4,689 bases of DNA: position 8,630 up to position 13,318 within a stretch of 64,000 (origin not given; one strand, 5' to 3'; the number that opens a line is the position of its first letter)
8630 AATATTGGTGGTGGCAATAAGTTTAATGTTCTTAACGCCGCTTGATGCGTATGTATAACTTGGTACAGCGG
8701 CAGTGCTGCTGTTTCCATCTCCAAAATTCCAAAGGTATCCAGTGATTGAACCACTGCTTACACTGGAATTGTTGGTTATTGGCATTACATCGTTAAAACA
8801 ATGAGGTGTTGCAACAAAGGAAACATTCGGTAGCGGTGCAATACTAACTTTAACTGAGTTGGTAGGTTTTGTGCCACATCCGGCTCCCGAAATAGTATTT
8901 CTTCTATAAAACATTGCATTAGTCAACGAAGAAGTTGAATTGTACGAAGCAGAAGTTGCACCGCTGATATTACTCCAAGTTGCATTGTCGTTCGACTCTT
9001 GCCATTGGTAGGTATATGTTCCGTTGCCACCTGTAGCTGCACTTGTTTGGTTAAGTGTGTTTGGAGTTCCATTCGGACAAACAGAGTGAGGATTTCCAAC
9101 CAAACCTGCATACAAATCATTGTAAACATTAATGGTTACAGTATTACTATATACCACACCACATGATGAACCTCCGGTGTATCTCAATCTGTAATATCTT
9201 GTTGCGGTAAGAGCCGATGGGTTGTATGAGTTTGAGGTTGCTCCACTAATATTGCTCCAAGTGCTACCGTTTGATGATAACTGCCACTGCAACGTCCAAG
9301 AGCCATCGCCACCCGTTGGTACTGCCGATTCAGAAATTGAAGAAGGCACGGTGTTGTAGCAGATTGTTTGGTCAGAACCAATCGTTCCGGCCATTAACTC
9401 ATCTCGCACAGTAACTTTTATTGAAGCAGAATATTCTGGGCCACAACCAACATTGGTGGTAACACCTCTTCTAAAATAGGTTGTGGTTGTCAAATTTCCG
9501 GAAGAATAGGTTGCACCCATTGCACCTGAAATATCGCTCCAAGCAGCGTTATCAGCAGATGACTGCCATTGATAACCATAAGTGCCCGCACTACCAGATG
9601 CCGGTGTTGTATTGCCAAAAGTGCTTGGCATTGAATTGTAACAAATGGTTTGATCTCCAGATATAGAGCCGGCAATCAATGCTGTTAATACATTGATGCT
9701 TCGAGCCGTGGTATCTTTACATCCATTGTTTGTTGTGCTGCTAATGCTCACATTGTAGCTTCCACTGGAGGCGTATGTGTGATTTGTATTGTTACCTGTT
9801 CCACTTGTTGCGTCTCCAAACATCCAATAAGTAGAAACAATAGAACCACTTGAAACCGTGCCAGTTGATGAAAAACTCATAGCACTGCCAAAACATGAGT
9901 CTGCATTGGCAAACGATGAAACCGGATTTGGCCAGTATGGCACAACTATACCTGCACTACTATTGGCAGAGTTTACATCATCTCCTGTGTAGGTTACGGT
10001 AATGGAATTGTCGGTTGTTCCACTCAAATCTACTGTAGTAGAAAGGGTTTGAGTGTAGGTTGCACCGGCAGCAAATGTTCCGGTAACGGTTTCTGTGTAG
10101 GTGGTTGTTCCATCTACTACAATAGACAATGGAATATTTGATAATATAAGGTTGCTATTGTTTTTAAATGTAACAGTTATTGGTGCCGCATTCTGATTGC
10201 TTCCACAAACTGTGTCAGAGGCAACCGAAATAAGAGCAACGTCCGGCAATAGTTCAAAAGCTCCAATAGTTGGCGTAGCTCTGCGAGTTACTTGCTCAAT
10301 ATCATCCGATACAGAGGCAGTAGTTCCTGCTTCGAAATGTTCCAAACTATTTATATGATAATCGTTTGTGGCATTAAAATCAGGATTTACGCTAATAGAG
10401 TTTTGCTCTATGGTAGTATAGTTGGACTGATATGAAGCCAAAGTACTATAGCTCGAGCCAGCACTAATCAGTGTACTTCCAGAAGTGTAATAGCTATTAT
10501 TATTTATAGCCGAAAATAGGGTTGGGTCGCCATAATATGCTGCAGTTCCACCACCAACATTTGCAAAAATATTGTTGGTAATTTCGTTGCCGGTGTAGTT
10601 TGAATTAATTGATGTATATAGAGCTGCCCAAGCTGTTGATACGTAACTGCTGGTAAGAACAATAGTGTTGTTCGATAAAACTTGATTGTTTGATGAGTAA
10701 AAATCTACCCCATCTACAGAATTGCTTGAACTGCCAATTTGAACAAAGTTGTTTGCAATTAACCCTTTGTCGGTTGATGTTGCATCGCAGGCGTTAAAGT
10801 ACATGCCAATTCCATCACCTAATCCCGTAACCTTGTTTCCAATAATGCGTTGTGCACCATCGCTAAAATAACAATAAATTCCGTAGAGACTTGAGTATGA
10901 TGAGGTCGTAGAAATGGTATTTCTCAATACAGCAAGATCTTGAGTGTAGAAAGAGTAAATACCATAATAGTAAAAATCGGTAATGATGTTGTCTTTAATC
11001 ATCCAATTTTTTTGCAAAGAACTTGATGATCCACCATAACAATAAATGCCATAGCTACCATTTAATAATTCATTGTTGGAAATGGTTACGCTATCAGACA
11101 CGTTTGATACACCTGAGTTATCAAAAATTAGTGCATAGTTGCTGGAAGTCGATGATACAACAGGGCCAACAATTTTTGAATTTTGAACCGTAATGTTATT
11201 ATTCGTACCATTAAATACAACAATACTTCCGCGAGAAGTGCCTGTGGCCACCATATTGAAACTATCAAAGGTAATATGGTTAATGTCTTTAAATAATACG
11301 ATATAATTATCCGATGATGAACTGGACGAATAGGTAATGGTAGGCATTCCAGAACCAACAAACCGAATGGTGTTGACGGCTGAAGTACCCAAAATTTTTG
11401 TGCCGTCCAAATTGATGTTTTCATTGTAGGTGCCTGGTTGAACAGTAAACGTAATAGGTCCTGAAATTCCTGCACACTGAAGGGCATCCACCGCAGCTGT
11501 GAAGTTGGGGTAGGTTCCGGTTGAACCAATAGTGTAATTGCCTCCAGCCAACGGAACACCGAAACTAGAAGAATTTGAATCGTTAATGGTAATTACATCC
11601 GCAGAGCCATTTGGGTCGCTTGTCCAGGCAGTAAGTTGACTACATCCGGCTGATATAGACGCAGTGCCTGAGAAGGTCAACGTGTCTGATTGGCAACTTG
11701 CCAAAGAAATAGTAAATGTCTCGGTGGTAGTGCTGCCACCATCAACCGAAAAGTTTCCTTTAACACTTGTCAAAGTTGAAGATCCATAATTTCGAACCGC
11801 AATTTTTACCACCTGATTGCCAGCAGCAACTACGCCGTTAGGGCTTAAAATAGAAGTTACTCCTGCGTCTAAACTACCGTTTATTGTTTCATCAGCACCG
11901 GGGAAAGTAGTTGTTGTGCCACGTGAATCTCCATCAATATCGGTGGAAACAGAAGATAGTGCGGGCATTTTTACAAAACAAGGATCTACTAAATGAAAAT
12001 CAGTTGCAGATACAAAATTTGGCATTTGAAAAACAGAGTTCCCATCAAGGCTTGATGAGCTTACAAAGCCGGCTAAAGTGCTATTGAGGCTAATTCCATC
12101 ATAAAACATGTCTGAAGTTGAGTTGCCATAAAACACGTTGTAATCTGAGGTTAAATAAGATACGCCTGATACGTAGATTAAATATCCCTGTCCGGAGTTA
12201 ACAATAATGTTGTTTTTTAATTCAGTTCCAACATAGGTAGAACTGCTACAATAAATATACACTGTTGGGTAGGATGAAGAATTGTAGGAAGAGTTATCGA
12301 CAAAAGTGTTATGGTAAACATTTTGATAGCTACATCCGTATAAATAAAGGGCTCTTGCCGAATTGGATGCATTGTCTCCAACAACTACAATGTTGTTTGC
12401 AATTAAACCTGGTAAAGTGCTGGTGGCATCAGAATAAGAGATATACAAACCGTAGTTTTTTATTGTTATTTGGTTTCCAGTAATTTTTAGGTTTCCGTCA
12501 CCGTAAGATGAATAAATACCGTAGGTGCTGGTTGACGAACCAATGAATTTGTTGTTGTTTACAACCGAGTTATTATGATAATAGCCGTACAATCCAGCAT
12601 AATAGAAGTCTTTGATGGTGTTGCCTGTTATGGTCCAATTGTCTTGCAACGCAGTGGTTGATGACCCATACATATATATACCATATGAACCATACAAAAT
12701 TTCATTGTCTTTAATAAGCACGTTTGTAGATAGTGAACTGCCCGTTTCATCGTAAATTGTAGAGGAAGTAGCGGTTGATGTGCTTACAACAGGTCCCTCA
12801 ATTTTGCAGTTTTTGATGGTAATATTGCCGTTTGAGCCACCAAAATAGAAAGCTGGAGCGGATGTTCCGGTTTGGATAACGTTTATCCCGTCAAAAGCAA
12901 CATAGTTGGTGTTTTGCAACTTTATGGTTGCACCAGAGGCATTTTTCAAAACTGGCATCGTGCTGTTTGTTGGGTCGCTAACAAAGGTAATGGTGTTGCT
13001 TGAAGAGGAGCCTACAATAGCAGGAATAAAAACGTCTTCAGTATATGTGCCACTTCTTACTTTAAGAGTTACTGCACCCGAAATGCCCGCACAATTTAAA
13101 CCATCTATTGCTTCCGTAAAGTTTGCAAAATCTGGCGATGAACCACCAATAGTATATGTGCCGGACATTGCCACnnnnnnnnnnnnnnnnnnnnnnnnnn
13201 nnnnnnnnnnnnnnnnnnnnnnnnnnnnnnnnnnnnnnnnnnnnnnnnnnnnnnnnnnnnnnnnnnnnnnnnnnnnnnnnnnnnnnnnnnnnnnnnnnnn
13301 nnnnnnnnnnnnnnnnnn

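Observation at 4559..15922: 11.4-kb single-ORF T9SS adhesin built from nested tandem repeats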

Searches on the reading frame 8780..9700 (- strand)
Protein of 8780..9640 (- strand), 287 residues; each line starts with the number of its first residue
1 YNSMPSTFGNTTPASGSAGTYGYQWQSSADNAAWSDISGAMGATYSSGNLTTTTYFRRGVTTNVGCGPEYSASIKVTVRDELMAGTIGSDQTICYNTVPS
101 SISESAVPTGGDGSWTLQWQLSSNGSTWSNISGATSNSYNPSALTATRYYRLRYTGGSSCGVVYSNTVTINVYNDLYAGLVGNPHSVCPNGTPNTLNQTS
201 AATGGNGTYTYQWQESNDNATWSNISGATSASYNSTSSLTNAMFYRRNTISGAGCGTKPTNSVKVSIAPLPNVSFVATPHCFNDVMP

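Call 12: search_protein_families(library=pfam, proteins=[window:8855-9700:-], max_evalue=1)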
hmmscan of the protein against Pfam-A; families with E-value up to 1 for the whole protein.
window:8855-9700:- (282 aa): 6 families
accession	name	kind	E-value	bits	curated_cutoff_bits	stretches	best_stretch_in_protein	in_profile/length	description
PF21190.3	Bbp16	-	0.0018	19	27.1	0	219-249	40-69/115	Bbp16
PF06630.16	Exonuc_VIII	-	0.012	15.9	25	0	228-258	72-102/203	Enterobacterial exodeoxyribonuclease VIII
PF13573.12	SprB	-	0.016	15.3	28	1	222-234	21-33/37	SprB repeat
PF16709.11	SCAB-Ig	-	0.02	15.4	27.6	1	136-171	29-65/98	Ig domain of plant-specific actin-binding protein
PF11966.13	SSURE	-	0.098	12.9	25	0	222-276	44-98/149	SSURE domain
PF18388.6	ATG29_N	-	0.73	10.2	25.7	0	231-250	20-39/54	Atg29 N-terminal domain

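Call 21: search_solved_structures(query=window:8780-9640:-, max_evalue=1)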
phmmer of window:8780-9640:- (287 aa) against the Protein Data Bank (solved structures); distinct sequences matched with E-value up to 1: 2.
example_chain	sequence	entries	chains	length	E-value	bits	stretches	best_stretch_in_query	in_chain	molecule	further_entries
9e5c_1b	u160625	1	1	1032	0.062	16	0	174-217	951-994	Cilia- and flagella-associated protein 58 central coiled coil domain-containing protein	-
5lxk_A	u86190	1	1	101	0.48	13.1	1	194-268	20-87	Decoration protein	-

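Call 39: search_protein_families(library=ncbifam, proteins=[window:8780-9640:-], max_evalue=1)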
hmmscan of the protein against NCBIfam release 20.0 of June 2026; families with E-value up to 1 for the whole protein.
window:8780-9640:- (287 aa): 1 family
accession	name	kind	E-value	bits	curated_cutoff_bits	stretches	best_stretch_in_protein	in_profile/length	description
NF040485.1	ZirU_fam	subfamily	1.6e-06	28.4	100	2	112-143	165-198/210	ZirU family protein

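Call 40: find_homologous_proteins(query=window:8783-9640:-, max_evalue=0.00001)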
Query window:8783-9640:- (286 aa): 222 proteins with E <= 0.00001 among 8000 candidates; the best 120 are listed.
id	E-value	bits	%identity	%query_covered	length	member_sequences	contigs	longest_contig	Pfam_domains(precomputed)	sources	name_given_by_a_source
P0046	8.7e-123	427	53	96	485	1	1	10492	PF26182.1,PF19081.7,PF16709.12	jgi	jgi:hypothetical protein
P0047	4.3e-112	392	39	100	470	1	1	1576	PF07280.18,PF13573.13,PF26969.1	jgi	-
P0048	2.7e-95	337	40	93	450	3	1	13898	PF13895.13,PF13573.13,PF19081.7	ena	-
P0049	3.7e-93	330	42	91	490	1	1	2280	-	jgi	-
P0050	2.3e-89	318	36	93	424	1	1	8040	-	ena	-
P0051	2.5e-89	318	44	100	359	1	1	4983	PF13573.13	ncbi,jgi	jgi:hypothetical protein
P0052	4.8e-85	304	43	93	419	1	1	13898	PF13895.13,PF13573.13,PF19081.7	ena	-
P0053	8.3e-83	296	40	92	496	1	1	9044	-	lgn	-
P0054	2.5e-78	281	44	87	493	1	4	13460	PF19081.7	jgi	-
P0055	1.9e-75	272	41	86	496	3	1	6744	-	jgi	jgi:hypothetical protein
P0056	1.1e-70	256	39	91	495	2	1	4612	-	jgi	-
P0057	5.6e-69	251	40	90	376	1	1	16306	-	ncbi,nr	ncbi:MAG: hypothetical protein LBG80_13845, partial [Bacteroidales bacterium]|nr:hypothetical protei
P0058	6.0e-69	251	40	79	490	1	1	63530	-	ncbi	-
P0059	8.6e-69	250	45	99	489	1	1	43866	-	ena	-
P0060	5.6e-68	248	45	82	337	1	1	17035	PF19081.7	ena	-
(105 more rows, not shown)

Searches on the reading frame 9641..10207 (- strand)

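Call 39: search_protein_families(library=ncbifam, proteins=[window:9641-10207:-], max_evalue=1)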
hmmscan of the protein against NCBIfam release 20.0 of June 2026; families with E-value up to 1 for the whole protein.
window:9641-10207:- (189 aa): 2 families
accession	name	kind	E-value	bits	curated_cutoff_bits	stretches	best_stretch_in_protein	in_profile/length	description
TIGR00864.1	PCC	subfamily_domain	0.00076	15.9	1861.4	1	75-175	1376-1476/2700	polycystin cation channel protein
NF011674.0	PRK15093.1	equivalog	0.08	12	627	1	56-124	216-283/330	putrescine export ABC transporter ATP-binding protein SapD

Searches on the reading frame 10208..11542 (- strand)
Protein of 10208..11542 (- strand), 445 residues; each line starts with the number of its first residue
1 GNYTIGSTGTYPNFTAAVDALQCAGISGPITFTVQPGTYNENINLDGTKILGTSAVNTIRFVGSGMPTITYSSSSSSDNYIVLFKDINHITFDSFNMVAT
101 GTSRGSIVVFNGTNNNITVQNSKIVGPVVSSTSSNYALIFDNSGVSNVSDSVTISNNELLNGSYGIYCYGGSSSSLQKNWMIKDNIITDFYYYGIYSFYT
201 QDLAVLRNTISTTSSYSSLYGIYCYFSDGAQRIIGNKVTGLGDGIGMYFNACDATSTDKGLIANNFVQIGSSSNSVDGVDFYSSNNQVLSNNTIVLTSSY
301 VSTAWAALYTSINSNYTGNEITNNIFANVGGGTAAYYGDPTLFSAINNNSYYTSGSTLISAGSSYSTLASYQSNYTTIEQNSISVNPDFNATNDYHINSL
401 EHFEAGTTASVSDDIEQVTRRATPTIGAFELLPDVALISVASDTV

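Call 12: search_protein_families(library=pfam, proteins=[window:10208-11542:-], max_evalue=1)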
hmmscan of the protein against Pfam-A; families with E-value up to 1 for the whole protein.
window:10208-11542:- (445 aa): 3 families
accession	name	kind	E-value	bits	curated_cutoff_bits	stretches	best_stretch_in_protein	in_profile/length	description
PF05048.19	NosD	-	4.3e-05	23.5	23.6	1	104-266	38-169/212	Periplasmic copper-binding protein (NosD)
PF11167.13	DUF2953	-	0.062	13.8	22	1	363-390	20-47/53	Protein of unknown function (DUF2953)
PF23409.1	Beta-prop_EML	-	0.11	12.4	88.2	1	85-121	157-193/267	Echinoderm microtubule-associated protein first beta-propeller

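Call 39: search_protein_families(library=ncbifam, proteins=[window:10208-11542:-], max_evalue=1)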
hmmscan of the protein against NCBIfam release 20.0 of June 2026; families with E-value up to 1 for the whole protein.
window:10208-11542:- (445 aa): 0 families

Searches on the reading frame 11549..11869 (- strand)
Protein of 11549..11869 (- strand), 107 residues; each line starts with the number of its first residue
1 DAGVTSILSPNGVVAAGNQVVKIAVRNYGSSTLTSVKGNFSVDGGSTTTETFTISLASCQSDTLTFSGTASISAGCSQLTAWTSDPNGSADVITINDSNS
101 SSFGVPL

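Call 12: search_protein_families(library=pfam, proteins=[window:11549-11869:-], max_evalue=1)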
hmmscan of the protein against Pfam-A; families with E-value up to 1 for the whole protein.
window:11549-11869:- (107 aa): 1 family
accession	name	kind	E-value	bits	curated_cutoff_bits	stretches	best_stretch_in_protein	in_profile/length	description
PF07705.17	CARDB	-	6.8e-05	23.5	22.7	1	4-82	6-82/101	CARDB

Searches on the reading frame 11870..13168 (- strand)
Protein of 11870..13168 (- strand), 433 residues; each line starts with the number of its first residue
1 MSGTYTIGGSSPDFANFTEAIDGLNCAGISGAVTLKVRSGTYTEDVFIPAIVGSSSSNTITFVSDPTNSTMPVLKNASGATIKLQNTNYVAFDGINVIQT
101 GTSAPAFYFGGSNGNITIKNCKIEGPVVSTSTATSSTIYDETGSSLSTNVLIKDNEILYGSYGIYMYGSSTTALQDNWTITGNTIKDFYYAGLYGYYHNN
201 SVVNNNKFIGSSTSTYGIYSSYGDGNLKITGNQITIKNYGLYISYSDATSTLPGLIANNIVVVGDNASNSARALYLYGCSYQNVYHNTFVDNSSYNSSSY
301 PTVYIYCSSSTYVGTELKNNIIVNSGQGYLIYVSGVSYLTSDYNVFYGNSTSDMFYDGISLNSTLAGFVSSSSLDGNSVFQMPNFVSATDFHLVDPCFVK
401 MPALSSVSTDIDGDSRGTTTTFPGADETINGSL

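Call 12: search_protein_families(library=pfam, proteins=[window:11870-13168:-], max_evalue=1)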
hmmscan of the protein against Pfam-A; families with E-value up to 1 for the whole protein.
window:11870-13168:- (433 aa): 2 families
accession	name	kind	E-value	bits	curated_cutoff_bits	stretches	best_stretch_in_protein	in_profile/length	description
PF13229.12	Beta_helix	-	1.4e-13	51.2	25.9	3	148-248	32-125/158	Right handed beta helix region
PF05048.19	NosD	-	2.8e-10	40.5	23.6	2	131-298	30-178/212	Periplasmic copper-binding protein (NosD)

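Call 19: search_solved_structures(query=window:11870-13168:-, max_evalue=1)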
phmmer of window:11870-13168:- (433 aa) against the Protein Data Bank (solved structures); distinct sequences matched with E-value up to 1: 0.

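Call 32: predict_structure(alignment_id=A1)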
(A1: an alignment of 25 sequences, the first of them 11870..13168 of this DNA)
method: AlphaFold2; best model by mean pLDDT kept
length: 433 residues; sequences in the alignment: 25
mean_pLDDT: 92.9   pTM: 0.93
mean pLDDT of the five models: 92.9, 92.5, 91.5, 91.4, 91.2
residues with pLDDT >= 90: 361; 70-90: 58; 50-70: 11; < 50: 3
segments of 3 or more residues with pLDDT < 50: 431-433
pLDDT, mean of each block of 10 residues (from residue 1): 97 98 98 98 97 98 95 95 98 98 95 98 96 96 90 98 95 94 97 97 97 90 95 96 95 96 80 95 97 79 88 91 89 84 92 83 92 94 91 90 93 92 84 37
secondary structure, 60 per line:
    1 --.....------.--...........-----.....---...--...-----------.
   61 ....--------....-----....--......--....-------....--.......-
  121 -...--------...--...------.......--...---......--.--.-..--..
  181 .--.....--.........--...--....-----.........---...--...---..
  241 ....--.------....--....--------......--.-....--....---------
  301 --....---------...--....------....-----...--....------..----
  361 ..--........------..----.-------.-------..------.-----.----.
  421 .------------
elements in order: E3-7 H17-27 E33-37 E41-43 E46-48 E60-64 E73-76 E82-85 E88-93 E96-99 E107-110 E113-119 E122-124 E138-140 E147-153 E156-158 E162-167 E179-181 E184-188 E191-199 E202-204 E207-210 E216-224 E228-230 E233-235 E239-244 E254-257 E260-263 E272-277 E282-285 E288-291 E303-306 E316-318 E321-324 E331-334 E340-342 E345-348 H365-372

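Call 39: search_protein_families(library=ncbifam, proteins=[window:11870-13168:-], max_evalue=1)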
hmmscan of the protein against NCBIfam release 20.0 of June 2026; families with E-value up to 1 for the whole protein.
window:11870-13168:- (433 aa): 2 families
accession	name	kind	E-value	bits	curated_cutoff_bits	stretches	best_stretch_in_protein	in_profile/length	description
TIGR04247.1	NosD_copper_fam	subfamily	2.2e-06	26.5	300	1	115-351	56-287/377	nitrous oxide reductase family maturation protein NosD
TIGR03804.1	para_beta_helix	repeat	0.00034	20.2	19.45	3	147-177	7-37/44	parallel beta-helix repeat protein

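Call 77: search_solved_structures(query=A1, max_evalue=1)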
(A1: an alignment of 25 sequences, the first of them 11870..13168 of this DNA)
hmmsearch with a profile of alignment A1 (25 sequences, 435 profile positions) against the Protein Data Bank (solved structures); distinct sequences matched with E-value up to 1: 12.
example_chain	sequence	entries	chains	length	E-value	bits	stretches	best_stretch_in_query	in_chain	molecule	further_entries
3zpp_A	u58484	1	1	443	1.9e-09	40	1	78-336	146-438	CELL WALL SURFACE ANCHOR FAMILY PROTEIN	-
9rx2_A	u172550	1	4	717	2.9e-08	36.1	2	75-359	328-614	Parallel beta-helix repeat protein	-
4mr0_A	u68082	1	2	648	3.5e-08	35.9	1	78-426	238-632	Plasmin and fibronectin-binding protein A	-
7o0y_A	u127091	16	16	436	9.7e-05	24.6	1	181-264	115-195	Probable ABC transporter binding protein NosD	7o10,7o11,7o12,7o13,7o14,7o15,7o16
7jw4_A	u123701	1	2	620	0.00018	23.7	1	156-245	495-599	Glycoside hydrolase family 110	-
7jwf_A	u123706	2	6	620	0.00026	23.1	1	156-245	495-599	Glycoside hydrolase family 110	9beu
9i4f_A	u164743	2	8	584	0.00074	21.6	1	179-221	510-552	Alpha-1,3-galactosidase PpaGal | Alpha-1,3-galactosidase B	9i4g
8wm1_A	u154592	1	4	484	0.00087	21.4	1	152-278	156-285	3-dehydroshikimate dehydratase (DHS dehydratase)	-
8pvs_A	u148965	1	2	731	0.0029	19.7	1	155-243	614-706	Alpha-1,3-galactosidase B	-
2pyg_A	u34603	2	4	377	0.0058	18.7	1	163-274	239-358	Poly(beta-D-mannuronate) C5 epimerase 4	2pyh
9beh_A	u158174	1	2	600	0.65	11.9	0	179-222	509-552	GH110A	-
2eqn_A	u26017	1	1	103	0.79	11.7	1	58-104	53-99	Hypothetical protein LOC92345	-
